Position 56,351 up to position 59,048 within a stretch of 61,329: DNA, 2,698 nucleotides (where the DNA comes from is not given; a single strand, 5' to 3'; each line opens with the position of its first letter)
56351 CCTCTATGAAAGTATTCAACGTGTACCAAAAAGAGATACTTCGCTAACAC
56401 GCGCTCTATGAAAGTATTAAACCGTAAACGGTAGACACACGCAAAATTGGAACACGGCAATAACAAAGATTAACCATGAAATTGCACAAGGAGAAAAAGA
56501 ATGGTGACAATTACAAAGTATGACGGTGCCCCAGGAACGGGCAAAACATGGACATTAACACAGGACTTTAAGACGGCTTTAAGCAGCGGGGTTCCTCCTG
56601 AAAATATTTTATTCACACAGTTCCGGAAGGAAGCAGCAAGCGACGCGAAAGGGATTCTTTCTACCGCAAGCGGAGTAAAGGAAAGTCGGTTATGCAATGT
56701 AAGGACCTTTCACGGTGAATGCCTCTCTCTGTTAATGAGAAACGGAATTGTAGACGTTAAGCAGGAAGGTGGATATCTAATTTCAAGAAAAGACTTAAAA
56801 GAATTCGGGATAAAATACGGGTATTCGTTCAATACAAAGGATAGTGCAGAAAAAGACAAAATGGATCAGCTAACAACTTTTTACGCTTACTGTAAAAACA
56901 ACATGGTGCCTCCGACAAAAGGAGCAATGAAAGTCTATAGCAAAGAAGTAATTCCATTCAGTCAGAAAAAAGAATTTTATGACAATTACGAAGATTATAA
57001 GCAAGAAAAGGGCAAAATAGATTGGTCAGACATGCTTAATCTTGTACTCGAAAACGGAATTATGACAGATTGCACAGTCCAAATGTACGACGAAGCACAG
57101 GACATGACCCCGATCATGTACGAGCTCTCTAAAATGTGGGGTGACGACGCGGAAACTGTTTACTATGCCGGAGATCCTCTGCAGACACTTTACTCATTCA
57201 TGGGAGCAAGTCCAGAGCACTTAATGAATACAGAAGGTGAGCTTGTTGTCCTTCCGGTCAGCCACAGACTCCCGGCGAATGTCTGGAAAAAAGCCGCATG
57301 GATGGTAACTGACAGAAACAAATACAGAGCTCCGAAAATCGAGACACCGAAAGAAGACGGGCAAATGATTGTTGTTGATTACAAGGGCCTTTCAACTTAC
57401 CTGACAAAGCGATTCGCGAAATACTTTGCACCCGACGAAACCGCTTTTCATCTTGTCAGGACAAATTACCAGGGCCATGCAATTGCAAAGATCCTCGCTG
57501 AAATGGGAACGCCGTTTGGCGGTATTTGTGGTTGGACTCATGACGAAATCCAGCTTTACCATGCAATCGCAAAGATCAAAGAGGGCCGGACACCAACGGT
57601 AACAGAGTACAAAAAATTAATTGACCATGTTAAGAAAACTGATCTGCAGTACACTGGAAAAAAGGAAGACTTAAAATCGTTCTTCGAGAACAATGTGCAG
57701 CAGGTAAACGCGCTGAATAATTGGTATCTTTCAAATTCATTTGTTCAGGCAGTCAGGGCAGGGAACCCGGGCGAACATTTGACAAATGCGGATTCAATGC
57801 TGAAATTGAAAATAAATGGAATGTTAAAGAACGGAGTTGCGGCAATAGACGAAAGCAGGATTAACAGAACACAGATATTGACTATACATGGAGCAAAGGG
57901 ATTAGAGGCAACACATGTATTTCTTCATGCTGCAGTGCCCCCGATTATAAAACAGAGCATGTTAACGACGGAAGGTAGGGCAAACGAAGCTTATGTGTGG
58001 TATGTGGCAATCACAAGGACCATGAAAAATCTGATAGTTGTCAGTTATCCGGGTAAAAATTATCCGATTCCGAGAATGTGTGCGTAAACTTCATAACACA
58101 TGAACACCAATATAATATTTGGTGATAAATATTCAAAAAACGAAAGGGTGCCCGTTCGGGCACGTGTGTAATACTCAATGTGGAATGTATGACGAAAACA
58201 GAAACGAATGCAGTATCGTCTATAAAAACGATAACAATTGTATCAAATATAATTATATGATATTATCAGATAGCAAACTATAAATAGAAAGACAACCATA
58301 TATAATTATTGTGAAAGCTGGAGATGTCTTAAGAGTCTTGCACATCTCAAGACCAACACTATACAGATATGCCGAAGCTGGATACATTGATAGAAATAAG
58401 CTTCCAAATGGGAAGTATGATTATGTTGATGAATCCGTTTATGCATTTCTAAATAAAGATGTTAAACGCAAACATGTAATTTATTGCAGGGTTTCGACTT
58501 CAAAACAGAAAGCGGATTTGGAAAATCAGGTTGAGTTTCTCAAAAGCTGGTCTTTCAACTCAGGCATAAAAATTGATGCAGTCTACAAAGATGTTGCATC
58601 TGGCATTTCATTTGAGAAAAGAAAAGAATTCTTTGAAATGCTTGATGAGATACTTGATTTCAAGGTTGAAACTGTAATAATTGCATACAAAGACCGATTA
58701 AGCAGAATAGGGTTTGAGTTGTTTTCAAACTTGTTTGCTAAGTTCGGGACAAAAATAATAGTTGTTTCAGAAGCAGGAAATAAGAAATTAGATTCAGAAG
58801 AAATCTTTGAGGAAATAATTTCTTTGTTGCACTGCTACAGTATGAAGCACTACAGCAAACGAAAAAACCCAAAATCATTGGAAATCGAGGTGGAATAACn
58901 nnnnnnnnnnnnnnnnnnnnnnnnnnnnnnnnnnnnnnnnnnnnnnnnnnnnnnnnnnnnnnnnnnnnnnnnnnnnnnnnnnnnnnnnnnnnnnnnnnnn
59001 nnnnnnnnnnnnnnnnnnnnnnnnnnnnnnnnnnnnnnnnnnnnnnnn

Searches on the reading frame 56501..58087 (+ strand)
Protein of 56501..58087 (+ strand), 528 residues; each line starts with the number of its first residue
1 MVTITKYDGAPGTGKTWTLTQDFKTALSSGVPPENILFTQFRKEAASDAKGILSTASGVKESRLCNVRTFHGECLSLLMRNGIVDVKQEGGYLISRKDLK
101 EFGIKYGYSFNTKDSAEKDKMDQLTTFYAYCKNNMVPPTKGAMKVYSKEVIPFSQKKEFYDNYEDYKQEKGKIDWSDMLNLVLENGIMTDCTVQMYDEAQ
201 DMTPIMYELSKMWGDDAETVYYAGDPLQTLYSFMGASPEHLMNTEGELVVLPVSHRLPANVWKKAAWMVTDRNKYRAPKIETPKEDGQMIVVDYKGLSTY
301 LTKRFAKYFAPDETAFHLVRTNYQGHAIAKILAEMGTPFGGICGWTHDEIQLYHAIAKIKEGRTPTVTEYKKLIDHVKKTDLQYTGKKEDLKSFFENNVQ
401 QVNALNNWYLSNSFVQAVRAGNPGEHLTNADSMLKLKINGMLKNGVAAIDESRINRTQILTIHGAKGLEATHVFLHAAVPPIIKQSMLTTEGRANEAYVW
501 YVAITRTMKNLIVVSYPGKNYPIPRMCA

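Call 7: search_protein_families(library=pfam, proteins=[window:56501-58087:+], max_evalue=0.01)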
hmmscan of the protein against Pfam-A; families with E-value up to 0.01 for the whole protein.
window:56501-58087:+ (528 aa): 4 families
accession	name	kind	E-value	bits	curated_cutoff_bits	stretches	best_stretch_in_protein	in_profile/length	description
PF00580.27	UvrD-helicase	-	3.4e-25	89.7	23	1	10-245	21-267/271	UvrD/REP helicase N-terminal domain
PF13361.12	UvrD_C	-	2e-11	44.4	25.6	1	159-514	176-346/350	UvrD-like helicase C-terminal domain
PF13245.12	AAA_19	-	4.4e-06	27.4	25.1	1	9-233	18-133/134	AAA domain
PF13538.12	UvrD_C_2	-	8.5e-05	22.8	27.4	1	459-514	4-52/52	UvrD-like helicase C-terminal domain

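Call 8: search_protein_families(library=phrogs, proteins=[window:56501-58087:+], max_evalue=0.001)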
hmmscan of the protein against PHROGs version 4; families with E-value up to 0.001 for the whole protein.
window:56501-58087:+ (528 aa): 1 family
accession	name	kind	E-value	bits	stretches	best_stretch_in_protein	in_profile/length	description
phrog_1967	-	DNA, RNA and nucleotide metabolism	5.4e-61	208.1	1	5-520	169-673/776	DNA helicase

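Call 64: search_dna_similar(query=window:56501-58084:+, collection=phages, mode=protein, max_rows=15)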
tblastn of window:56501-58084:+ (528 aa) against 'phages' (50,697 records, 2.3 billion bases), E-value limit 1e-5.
Records with a match: 50; places in all: 50; records where one place covers at least 80% of the query: 22.
Best place of each record, by identity: <60% 50.
By first word of the organism name: Acinetobacter 12; Bacillus 12; Bacteriophage 6; Dinoroseobacter 3; Pelagibacter 2; Klebsiella 2; Meiothermus 2; Pseudanabaena 1; Salmonella 1; Moorella 1; and 8 more.
By host as written in the record: - 11; Acinetobacter baumannii 4; Bacillus cereus 3; Acinetobacter baumannii DSM 106838 2; Acinetobacter calcoaceticus ATCC23055 2; Dinoroseobacter shibae DFL12T 2; Bacillus cereus BGSC 6E1 2; Candidatus Pelagibacter sp. HTCC1062 2; and 21 more.
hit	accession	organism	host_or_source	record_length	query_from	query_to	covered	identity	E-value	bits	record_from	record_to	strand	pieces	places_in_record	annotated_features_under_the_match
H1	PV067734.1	Acinetobacter phage vB_AbaS-Bhz20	Acinetobacter baumannii DSM 106838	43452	9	517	96%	25.8%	7e-23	109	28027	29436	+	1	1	DNA helicase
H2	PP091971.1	Acinetobacter phage vB_MZM_2AB-P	Acinetobacter baumannii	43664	9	517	96%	25.6%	3e-21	103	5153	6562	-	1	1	hypothetical protein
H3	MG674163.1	Acinetobacter phage SH-Ab 15497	Acinetobacter baumannii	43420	9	517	96%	25.5%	6e-21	103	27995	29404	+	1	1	helicase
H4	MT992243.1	Acinetobacter phage DMU1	Acinetobacter baumannii 19606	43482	9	517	96%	25.5%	8e-21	102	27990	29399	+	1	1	superfamily I DNA or RNA helicase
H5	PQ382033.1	Acinetobacter phage vB_AbaSI_2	Acinetobacter baumannii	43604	9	517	96%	25.5%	9e-21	102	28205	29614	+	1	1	helicase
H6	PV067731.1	Acinetobacter phage vB_AbaS-Bhz9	Acinetobacter baumannii DSM 106838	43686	9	517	96%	25.3%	1e-20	102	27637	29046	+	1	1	DNA helicase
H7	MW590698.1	Acinetobacter phage 53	Acinetobacter baumannii WHG40137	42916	9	517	96%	24.9%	6e-21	103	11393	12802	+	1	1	record has no annotation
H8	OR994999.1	Acinetobacter phage pB23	Acinetobacter baumannii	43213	9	517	96%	24.9%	6e-21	103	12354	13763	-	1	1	hypothetical protein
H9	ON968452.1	Pseudanabaena phage Pan1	Pseudanabaena sp.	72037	9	526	98%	24.0%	2e-22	107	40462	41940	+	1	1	ATP-dependent DNA helicase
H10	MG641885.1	Salmonella phage PMBT28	Salmonella enterica subsp. enterica ...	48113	9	514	96%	24.2%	1e-18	96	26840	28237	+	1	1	ATP-dependent DNA helicase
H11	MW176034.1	Acinetobacter phage JeffCo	Acinetobacter calcoaceticus ATCC23055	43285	9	517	96%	23.9%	8e-20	100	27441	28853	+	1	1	32: hypothetical protein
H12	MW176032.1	Acinetobacter phage Barton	Acinetobacter calcoaceticus ATCC23055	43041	9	517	96%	23.6%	2e-19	98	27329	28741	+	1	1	33: hypothetical protein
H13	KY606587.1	Dinoroseobacter phage vB_DshS-R5C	Dinoroseobacter shibae DFL12T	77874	9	526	98%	22.7%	9e-23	108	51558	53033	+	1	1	ATP-dependent DNA helicase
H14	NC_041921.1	Dinoroseobacter phage vB_DshS-R5C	Dinoroseobacter shibae DFL12T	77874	9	526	98%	22.7%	9e-23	108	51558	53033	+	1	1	DNA helicase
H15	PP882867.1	Dinoroseobacter phage vB_DshS_R26L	Dinoroseobacter shibae DFL12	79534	9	506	94%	23.3%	2e-18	95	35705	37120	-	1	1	ATP-dependent DNA helicase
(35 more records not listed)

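Call 66: get_annotated_region(hit=H14, flank=6000)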
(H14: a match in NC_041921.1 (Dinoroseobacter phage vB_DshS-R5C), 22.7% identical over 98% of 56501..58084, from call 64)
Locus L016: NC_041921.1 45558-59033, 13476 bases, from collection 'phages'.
description: Dinoroseobacter phage vB_DshS-R5C, complete genome.
organism: Dinoroseobacter phage vB_DshS-R5C (NCBI taxid 1965368)
taxonomy: Viruses; Duplodnaviria; Heunggongvirae; Uroviricota; Caudoviricetes; Nanhaivirus; Nanhaivirus D5C
host: Dinoroseobacter shibae DFL12T; source: South China Sea; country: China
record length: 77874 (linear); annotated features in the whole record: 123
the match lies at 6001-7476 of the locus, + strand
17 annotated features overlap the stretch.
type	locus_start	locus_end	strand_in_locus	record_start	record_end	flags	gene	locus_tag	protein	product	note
CDS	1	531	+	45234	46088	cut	-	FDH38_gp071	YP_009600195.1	thymidylate synthase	thymidylate synthase (FAD)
CDS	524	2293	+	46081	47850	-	-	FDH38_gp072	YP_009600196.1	superfamily II DNA/RNA helicase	-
CDS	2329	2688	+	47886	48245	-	-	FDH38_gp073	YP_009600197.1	hypothetical protein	-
CDS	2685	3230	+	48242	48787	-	-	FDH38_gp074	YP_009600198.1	heat shock protein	heat shock protein GrpE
CDS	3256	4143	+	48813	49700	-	-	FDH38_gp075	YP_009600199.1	hypothetical protein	-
CDS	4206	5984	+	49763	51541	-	-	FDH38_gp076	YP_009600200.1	primase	-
CDS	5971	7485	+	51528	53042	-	-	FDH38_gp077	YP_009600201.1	DNA helicase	-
CDS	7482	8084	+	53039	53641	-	-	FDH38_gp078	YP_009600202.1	phosphoglycolate phosphatase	-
CDS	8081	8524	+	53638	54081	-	-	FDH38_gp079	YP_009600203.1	QueD-like 6-pyruvoyl-tetrahydropterin synthase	-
CDS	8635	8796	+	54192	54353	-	-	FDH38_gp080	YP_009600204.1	hypothetical protein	-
CDS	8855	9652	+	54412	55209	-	-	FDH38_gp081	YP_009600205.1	hypothetical protein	-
CDS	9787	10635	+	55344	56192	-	-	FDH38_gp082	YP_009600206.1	QueC-like queuosine biosynthesis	-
CDS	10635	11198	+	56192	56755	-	-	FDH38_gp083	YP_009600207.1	GTP cyclohydrolase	-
CDS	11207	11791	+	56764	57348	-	-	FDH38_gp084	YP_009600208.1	GTP cyclohydrolase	-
CDS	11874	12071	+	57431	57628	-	-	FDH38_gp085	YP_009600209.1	hypothetical protein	-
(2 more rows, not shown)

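Call 67: get_annotated_region(hit=H1, flank=5000)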
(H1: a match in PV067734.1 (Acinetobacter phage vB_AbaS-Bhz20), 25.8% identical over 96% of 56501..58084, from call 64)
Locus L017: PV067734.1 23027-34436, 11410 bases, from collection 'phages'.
description: Acinetobacter phage vB_AbaS-Bhz20, complete genome.
organism: Acinetobacter phage vB_AbaS-Bhz20 (NCBI taxid 3384658)
taxonomy: Viruses
host: Acinetobacter baumannii DSM 106838; source: -; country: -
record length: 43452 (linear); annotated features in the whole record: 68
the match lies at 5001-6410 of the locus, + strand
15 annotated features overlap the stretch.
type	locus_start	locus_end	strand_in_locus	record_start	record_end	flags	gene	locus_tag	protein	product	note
CDS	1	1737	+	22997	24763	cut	-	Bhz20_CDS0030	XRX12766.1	DNA helicase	DNA, RNA and nucleotide metabolism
CDS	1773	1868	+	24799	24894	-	-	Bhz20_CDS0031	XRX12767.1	hypothetical protein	-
CDS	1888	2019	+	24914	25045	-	-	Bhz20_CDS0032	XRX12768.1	hypothetical protein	-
CDS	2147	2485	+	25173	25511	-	-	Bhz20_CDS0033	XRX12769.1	hypothetical protein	-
CDS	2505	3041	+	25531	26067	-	-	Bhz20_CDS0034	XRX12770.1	minor head protein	head and packaging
CDS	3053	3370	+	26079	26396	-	-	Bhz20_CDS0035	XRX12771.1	hypothetical protein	-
CDS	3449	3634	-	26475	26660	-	-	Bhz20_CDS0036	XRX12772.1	hypothetical protein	-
CDS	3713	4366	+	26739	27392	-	-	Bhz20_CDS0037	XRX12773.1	primase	DNA, RNA and nucleotide metabolism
CDS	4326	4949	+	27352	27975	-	-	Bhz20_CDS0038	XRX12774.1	dCMP deaminase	DNA, RNA and nucleotide metabolism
CDS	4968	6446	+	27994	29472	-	-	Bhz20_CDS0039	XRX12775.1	DNA helicase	DNA, RNA and nucleotide metabolism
CDS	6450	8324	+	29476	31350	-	-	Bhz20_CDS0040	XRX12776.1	DNA polymerase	DNA, RNA and nucleotide metabolism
CDS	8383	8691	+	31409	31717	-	-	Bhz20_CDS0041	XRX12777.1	single strand DNA binding protein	DNA, RNA and nucleotide metabolism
CDS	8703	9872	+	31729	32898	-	-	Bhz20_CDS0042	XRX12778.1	2-aminooxy adenylosuccinate synthetase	DNA, RNA and nucleotide metabolism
CDS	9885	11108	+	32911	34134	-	-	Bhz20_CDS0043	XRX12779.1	dATP/dGTP pyrophosphohydrolase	DNA, RNA and nucleotide metabolism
CDS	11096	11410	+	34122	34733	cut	-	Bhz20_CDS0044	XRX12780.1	dATP triphosphohydrolase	DNA, RNA and nucleotide metabolism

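Call 69: search_protein_families(library=pfam, proteins=[L016:4206-5981:+, L017:3713-4363:+], max_evalue=0.01)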
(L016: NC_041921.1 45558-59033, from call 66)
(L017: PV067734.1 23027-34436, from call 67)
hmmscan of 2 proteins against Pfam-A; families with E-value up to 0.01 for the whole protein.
L016:4206-5981:+ (592 aa): 1 family
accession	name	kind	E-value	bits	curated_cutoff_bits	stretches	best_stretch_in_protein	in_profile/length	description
PF22548.2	AEP-TOTE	-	8.5e-16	58.7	27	1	42-168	59-189/230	TOTE conflict system, Archaeo-Eukaryotic Primase domain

L017:3713-4363:+ (217 aa): 1 family
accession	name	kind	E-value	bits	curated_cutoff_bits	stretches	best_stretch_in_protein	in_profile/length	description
PF23977.1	Pam3_Gp34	-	5.7e-45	154.4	27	1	42-195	65-234/235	Pam3 phage gp34-like protein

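Call 83: search_protein_families(library=ncbifam, proteins=[window:56501-58084:+], max_evalue=0.01)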
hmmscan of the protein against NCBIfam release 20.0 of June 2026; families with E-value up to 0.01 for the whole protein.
window:56501-58084:+ (528 aa): 10 families
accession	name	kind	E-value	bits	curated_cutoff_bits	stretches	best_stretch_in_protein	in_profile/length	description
TIGR01074.1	rep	equivalog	1.4e-19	69.8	951.45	2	12-263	24-284/668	DNA helicase Rep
TIGR01073.1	pcrA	equivalog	5.2e-15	54.8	911.2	2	12-340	27-372/725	DNA helicase PcrA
NF008743.0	PRK11773.1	equivalog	8.5e-14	50.8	965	2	12-292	32-320/720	DNA helicase II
TIGR01075.1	uvrD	equivalog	1.1e-12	47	1144.45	2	12-291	27-314/715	DNA helicase II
NF008172.0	PRK10919.1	equivalog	1.2e-12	46.9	1168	2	12-248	25-265/673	DNA helicase Rep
TIGR02784.1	addA_alphas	equivalog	2.7e-10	39.3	860.75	0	455-500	775-824/1138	double-strand break repair helicase AddA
NF010485.0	PRK13909.1-2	equivalog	2.7e-07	29.2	650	0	10-48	11-49/909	RecB-like helicase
NF008128.0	PRK10876.1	equivalog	0.00018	19.3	1697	1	183-274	370-459/1181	exodeoxyribonuclease V subunit beta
TIGR00609.1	recB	equivalog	0.00044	18.5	696.05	0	192-236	373-419/1175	exodeoxyribonuclease V subunit beta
NF010487.0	PRK13909.1-4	equivalog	0.00094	17.5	759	0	11-51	13-53/924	RecB-like helicase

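Call 101: search_solved_structures(query=window:56501-58084:+, max_evalue=0.001)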
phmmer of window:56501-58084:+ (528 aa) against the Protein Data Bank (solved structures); distinct sequences matched with E-value up to 0.001: 12.
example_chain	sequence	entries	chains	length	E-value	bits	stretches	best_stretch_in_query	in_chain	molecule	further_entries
1uaa_A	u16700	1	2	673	3.2e-10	42.3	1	11-251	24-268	PROTEIN (ATP-DEPENDENT DNA HELICASE REP.)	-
4c2u_A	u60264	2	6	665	1.3e-09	40.3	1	149-350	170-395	DNA HELICASE II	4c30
4c2t_A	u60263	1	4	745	2e-09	39.7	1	149-350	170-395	DNA HELICASE II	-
1pjr_A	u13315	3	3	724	1.3e-08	37.1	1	11-338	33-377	PCRA | ATP-DEPENDENT HELICASE PCRA | HELICASE PCRA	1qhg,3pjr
3lfu_A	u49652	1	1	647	3.6e-08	35.6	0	12-291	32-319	DNA helicase II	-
2is1_A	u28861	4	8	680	4.4e-08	35.3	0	12-291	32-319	DNA helicase II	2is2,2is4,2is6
2pjr_A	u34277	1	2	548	5e-06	28.5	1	11-339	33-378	PROTEIN (HELICASE PCRA)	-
1w36_B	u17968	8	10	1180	0.00036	22.4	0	182-275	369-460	EXODEOXYRIBONUCLEASE V BETA CHAIN | RecBCD enzyme subunit RecB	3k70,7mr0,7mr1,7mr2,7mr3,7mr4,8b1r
8b1t_B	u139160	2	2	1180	0.00036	22.4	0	182-275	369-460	RecBCD enzyme subunit RecB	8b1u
5mbv_B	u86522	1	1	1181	0.00036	22.4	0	182-275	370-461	RecBCD enzyme subunit RecB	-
6sjb_B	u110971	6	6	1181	0.00036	22.4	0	182-275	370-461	RecBCD enzyme subunit RecB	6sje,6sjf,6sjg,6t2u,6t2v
5ld2_B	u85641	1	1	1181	0.00036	22.4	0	182-275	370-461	RecBCD enzyme subunit RecB,RecBCD enzyme subunit RecB,RecBCD enzyme subunit RecB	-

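Call 112: find_homologous_proteins(query=L016:4743-5981:+, max_evalue=0.00001)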
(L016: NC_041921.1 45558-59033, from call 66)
Query L016:4743-5981:+ (413 aa): 49 proteins with E <= 0.00001 among 5076 candidates.
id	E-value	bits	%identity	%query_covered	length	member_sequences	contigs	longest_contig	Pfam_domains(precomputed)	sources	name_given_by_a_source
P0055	1.0e-280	948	100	100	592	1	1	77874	PF22548.3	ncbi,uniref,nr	ncbi:primase [Dinoroseobacter phage vB_DshS-R5C]|uniref:Primase n=1 Tax=Dinoroseobacter phage vB_Dsh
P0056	9.9e-216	734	77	99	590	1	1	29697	PF22548.3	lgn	-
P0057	5.1e-191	653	71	100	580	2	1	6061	PF22548.3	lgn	-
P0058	4.3e-123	429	47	99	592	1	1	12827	PF22548.3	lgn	-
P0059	1.6e-119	418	46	99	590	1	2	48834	PF22548.3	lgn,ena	-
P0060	1.3e-118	414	48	96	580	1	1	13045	PF22548.3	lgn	-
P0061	1.2e-117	411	49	98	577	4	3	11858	PF22548.3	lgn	-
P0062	3.5e-117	410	46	100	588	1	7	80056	PF22548.3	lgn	-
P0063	1.1e-114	402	47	98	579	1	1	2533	PF22548.3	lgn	-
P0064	7.2e-112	392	47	98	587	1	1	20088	PF22548.3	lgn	-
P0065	1.1e-111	392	46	98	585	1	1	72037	PF22548.3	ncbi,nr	ncbi:primase [Pseudanabaena phage Pan1]|nr:primase [Pseudanabaena phage Pan1]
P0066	5.7e-111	389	47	96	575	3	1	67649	PF22548.3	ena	-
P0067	4.5e-109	383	45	99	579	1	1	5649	PF22548.3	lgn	-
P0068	1.5e-107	378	46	96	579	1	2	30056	PF22548.3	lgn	-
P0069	4.2e-107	377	45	96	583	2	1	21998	PF22548.3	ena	-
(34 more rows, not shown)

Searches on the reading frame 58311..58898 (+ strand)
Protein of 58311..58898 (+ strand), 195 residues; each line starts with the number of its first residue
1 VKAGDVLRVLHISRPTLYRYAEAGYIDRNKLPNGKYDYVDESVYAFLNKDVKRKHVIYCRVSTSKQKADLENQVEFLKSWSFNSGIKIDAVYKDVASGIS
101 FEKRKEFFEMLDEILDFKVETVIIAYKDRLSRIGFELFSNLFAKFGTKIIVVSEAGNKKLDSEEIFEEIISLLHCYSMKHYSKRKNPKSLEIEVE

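Call 7: search_protein_families(library=pfam, proteins=[window:58311-58898:+], max_evalue=0.01)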
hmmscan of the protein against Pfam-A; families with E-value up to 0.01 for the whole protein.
window:58311-58898:+ (195 aa): 1 family
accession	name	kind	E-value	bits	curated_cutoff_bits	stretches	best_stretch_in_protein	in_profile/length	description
PF00239.26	Resolvase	-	8e-19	68.6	23.3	1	56-184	2-131/145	Resolvase, N terminal domain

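Call 8: search_protein_families(library=phrogs, proteins=[window:58311-58898:+], max_evalue=0.001)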
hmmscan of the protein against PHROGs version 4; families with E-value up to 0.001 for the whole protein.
window:58311-58898:+ (195 aa): 3 families
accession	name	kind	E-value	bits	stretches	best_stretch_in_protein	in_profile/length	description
phrog_6620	-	integration and excision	2.7e-43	148.9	1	1-188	2-187/201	transposase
phrog_125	-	DNA, RNA and nucleotide metabolism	5.7e-14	53.3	1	48-170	15-128/254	DNA invertase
phrog_95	-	integration and excision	1.8e-11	44.3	1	50-155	85-196/651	integrase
